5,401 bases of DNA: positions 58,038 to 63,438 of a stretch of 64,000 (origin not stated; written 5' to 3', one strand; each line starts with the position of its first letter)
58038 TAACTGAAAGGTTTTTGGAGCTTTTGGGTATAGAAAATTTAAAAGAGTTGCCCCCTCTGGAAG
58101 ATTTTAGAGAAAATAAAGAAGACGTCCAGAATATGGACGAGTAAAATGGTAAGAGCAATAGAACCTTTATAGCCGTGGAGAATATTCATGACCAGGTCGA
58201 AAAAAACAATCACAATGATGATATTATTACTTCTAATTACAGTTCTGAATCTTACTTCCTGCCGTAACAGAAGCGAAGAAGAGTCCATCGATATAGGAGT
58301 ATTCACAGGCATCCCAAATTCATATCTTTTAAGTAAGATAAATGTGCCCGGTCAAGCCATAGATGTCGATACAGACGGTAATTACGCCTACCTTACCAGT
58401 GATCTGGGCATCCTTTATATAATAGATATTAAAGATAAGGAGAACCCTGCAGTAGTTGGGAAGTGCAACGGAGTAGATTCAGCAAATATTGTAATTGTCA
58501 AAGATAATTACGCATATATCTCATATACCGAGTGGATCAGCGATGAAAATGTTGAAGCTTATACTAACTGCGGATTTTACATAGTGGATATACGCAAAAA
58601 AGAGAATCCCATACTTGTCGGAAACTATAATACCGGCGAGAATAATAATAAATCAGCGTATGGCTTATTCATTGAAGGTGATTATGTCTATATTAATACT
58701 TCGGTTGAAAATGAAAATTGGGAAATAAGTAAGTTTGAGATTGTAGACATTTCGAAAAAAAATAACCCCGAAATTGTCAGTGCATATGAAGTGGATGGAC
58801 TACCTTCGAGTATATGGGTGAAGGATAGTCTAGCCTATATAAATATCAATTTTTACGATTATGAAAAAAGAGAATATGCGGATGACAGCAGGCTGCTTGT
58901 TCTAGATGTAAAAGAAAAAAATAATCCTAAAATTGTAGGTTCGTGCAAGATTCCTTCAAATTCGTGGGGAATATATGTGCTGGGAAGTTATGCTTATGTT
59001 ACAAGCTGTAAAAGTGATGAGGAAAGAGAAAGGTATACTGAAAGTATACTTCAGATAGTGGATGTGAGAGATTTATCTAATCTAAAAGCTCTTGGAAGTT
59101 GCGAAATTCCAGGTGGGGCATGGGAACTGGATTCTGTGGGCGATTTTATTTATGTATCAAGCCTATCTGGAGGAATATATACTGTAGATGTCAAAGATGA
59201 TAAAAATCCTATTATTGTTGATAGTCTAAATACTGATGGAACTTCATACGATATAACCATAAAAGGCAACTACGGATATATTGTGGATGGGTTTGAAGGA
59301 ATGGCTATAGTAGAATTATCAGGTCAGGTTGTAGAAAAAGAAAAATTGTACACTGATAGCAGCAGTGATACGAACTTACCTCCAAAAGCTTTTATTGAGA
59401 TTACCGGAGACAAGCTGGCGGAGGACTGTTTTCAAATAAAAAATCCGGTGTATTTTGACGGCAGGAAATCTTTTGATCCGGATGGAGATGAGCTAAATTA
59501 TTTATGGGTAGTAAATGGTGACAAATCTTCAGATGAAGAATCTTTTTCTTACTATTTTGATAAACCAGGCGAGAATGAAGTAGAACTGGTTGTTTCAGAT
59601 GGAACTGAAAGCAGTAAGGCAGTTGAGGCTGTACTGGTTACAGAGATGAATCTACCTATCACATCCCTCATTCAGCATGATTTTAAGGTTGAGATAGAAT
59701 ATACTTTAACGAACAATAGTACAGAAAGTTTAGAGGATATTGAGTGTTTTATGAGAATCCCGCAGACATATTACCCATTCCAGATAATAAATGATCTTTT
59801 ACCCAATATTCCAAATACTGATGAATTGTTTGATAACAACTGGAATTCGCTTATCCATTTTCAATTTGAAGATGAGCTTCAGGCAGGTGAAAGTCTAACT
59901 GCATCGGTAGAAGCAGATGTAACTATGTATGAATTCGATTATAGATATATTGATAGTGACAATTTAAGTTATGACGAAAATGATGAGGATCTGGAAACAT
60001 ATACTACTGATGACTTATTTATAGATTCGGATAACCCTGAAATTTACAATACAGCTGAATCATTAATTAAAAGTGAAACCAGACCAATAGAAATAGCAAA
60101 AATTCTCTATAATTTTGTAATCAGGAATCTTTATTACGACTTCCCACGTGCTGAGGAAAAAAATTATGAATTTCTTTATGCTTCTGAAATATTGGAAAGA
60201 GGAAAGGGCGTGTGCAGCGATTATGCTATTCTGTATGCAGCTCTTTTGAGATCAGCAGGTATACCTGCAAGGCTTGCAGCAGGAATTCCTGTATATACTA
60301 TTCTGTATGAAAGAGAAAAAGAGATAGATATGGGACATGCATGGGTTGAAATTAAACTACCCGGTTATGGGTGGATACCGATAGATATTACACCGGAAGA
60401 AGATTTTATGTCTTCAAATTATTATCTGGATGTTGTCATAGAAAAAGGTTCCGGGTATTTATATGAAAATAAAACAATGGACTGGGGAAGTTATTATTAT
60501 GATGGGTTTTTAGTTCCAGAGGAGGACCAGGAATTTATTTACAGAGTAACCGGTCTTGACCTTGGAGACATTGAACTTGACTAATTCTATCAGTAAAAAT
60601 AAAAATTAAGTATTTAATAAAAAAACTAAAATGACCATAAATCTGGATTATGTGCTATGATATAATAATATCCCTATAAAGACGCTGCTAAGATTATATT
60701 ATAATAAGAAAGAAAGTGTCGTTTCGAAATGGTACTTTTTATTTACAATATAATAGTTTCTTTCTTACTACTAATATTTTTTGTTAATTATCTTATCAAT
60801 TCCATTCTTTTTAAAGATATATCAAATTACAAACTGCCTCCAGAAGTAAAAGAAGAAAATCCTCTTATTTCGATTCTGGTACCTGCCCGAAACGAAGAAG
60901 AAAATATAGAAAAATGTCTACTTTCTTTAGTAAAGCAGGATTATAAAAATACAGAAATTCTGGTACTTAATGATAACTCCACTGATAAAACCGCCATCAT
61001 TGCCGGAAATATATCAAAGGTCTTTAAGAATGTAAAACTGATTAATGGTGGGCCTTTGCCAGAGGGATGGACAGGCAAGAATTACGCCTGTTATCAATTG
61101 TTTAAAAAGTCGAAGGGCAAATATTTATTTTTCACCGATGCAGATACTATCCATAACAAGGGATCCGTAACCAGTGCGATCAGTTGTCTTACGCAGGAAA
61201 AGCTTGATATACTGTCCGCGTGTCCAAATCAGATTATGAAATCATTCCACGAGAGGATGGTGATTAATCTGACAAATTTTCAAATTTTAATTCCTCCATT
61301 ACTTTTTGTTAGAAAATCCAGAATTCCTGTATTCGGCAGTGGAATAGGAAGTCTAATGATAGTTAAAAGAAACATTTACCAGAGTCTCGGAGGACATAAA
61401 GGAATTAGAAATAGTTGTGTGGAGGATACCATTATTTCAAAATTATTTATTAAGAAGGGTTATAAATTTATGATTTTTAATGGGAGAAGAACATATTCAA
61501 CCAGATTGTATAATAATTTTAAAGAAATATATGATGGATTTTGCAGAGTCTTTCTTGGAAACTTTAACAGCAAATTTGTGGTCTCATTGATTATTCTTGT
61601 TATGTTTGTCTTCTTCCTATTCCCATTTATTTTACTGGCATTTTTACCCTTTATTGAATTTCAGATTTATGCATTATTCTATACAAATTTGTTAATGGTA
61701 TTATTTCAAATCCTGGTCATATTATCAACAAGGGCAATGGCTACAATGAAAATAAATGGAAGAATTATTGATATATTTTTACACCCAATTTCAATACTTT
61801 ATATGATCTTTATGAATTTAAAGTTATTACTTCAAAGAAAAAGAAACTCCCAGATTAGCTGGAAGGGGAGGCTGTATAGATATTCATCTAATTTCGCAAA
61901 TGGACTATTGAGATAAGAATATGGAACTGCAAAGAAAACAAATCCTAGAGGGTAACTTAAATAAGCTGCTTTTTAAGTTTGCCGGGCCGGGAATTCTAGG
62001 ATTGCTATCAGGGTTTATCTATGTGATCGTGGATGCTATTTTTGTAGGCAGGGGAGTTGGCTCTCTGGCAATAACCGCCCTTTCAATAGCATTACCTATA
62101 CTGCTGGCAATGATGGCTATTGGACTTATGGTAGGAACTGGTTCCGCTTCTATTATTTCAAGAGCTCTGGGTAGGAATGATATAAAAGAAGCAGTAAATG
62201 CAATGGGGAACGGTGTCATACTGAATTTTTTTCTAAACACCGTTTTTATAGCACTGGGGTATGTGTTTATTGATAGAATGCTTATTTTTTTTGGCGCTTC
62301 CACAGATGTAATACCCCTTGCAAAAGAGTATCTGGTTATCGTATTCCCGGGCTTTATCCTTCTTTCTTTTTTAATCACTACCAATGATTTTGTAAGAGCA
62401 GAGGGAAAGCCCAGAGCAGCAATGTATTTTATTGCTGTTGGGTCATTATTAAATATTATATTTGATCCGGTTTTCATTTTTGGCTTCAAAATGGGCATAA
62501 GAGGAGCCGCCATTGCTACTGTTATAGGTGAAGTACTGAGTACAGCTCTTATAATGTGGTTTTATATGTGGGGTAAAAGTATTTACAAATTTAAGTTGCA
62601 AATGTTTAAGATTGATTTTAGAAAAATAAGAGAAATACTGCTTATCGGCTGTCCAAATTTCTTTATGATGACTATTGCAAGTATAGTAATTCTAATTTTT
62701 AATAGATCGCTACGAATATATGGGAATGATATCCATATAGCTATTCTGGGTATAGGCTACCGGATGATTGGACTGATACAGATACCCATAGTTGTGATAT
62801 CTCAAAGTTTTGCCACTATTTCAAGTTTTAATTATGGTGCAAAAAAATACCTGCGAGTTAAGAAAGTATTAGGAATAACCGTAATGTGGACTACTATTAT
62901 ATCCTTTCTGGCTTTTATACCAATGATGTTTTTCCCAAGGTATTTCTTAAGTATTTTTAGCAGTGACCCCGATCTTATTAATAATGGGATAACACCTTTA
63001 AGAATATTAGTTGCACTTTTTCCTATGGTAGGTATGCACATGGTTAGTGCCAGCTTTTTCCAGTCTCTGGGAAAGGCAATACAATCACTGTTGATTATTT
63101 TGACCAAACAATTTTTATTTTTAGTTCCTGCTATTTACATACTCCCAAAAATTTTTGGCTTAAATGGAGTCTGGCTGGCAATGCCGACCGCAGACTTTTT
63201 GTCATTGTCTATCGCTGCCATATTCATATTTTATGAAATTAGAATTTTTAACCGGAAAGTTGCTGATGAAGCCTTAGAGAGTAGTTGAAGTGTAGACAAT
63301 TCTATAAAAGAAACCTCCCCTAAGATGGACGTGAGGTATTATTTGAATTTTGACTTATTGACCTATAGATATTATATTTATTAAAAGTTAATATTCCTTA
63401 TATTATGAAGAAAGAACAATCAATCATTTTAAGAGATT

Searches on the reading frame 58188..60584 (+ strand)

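Call 52: search_protein_families(library=pfam, proteins=[window:58188-60584:+], max_evalue=0.001)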
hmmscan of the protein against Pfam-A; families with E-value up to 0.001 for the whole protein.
window:58188-60584:+ (798 aa): 6 families
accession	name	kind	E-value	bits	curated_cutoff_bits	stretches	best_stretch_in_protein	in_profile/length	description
PF01841.26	Transglut_core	-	5.2e-23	81.8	23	1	622-733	3-107/108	Transglutaminase-like superfamily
PF08309.17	LVIVD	-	5e-13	48.6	20.2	1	54-94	1-41/42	LVIVD repeat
PF09826.15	Beta_propel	-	2.1e-11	43.9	22.4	1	60-226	17-135/495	Beta propeller domain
PF04473.18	DUF553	-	7.2e-10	38.9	20.5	1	622-734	6-113/140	Transglutaminase-like domain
PF18911.6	PKD_4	-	9.2e-09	35.7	27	1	416-480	15-79/85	PKD domain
PF00801.26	PKD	-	6.7e-05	23.2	23.5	1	418-478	14-74/80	PKD domain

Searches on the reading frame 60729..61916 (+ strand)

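Call 52: search_protein_families(library=pfam, proteins=[window:60729-61916:+], max_evalue=0.001)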
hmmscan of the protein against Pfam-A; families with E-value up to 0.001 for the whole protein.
window:60729-61916:+ (395 aa): 5 families
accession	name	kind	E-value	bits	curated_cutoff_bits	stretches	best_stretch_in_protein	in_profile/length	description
PF00535.33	Glycos_transf_2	-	2.7e-23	83.2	23.3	1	48-200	1-147/168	Glycosyl transferase family 2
PF13641.12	Glyco_tranf_2_3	-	1.1e-10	42.4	27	1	47-258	3-212/230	Glycosyltransferase like family 2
PF13506.12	Glyco_transf_21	-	1.4e-06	28.4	21.7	1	111-251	12-148/174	Glycosyl transferase family 21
PF13632.12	Glyco_trans_2_3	-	1.4e-05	25.5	27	1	136-325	5-194/198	Glycosyl transferase family group 2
PF10111.15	Glyco_tranf_2_2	-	3.1e-05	24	27.3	1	48-271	1-228/276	Glycosyltransferase like family 2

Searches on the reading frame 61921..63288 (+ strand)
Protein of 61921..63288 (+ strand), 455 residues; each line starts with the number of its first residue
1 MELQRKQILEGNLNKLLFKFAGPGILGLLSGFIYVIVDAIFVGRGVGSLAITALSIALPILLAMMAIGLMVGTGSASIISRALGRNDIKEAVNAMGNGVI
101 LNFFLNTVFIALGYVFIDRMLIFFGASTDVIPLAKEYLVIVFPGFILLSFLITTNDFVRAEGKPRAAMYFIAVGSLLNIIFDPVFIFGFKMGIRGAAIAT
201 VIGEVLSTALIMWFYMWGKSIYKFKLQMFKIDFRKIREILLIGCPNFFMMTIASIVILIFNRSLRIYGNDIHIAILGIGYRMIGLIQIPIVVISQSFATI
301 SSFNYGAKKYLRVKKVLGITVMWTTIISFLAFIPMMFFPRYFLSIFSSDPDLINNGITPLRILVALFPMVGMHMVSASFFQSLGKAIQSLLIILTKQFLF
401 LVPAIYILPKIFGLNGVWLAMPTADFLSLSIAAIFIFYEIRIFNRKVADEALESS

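Call 52: search_protein_families(library=pfam, proteins=[window:61921-63288:+], max_evalue=0.001)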
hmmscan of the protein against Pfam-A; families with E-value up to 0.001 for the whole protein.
window:61921-63288:+ (455 aa): 1 family
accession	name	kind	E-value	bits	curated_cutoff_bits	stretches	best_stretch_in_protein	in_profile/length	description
PF01554.23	MatE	-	1.5e-43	148.7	24.9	2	25-184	3-161/161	MatE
